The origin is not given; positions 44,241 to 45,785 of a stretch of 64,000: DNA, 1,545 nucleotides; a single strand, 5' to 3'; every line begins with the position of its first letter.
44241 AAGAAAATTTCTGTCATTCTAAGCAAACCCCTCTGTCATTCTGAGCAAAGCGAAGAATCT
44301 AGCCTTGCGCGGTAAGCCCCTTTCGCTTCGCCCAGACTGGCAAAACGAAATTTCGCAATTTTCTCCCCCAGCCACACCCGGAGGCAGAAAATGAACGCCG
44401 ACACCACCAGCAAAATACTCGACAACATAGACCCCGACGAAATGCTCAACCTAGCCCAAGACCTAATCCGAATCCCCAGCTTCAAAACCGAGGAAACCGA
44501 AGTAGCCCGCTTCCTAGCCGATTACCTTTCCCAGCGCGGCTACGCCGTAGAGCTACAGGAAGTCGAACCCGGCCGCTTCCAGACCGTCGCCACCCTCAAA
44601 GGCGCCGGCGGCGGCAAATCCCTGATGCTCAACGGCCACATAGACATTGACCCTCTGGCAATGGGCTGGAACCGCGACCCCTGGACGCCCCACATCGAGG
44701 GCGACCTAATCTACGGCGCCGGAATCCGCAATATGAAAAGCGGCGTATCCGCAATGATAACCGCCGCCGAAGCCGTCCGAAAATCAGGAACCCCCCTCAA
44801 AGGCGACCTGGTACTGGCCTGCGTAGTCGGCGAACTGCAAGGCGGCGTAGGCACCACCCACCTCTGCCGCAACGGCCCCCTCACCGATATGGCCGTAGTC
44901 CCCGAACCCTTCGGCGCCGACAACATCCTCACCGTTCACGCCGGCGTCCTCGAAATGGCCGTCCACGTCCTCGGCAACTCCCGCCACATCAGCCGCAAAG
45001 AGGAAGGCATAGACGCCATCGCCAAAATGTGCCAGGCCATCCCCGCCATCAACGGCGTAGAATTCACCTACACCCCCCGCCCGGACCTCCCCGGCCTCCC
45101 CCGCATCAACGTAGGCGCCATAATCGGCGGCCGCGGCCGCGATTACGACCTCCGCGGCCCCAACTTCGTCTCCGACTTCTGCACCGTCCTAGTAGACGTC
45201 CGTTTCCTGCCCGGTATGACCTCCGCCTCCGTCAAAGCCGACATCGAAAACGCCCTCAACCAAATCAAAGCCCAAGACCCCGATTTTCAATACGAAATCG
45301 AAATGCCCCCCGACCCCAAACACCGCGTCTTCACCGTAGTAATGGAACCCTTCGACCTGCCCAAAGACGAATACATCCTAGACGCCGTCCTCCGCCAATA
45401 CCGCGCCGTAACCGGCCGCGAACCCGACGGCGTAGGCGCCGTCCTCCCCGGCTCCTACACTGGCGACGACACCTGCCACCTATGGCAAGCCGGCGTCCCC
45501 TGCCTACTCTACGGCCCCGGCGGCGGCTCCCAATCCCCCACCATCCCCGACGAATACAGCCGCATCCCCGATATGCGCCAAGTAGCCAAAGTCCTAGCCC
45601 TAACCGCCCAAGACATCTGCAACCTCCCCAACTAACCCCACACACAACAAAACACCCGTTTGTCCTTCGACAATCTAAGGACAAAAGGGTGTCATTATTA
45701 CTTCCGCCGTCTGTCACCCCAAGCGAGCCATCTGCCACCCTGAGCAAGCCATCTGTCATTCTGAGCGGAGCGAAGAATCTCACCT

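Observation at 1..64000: Base composition and codon usage are mirrored between the two strands, independent of gene direction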

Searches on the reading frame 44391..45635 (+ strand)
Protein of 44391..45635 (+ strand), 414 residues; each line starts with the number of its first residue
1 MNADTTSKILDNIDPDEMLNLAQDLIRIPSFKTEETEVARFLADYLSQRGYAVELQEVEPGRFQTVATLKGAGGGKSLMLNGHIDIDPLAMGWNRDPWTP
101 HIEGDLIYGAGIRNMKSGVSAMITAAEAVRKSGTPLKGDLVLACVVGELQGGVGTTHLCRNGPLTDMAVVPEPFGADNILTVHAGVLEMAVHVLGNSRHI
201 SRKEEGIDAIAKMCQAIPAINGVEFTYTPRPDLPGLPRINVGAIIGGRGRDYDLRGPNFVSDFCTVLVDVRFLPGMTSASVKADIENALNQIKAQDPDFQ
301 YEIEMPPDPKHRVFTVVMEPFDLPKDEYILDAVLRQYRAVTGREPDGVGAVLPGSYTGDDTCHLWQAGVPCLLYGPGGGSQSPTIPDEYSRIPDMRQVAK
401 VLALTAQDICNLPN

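Call 19: search_protein_families(library=pfam, proteins=[window:44391-45635:+])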
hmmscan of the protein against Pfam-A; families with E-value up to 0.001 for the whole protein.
window:44391-45635:+ (414 aa): 3 families
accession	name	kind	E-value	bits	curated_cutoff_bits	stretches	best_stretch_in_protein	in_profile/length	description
PF01546.33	Peptidase_M20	-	4.7e-19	69.6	24.6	1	79-407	1-205/206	Peptidase family M20/M25/M40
PF07687.19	M20_dimer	-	1.5e-12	47.9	21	1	183-296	3-106/107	Peptidase dimerisation domain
PF04389.22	Peptidase_M28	-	0.00036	20.8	21.3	1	66-166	3-85/193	Peptidase family M28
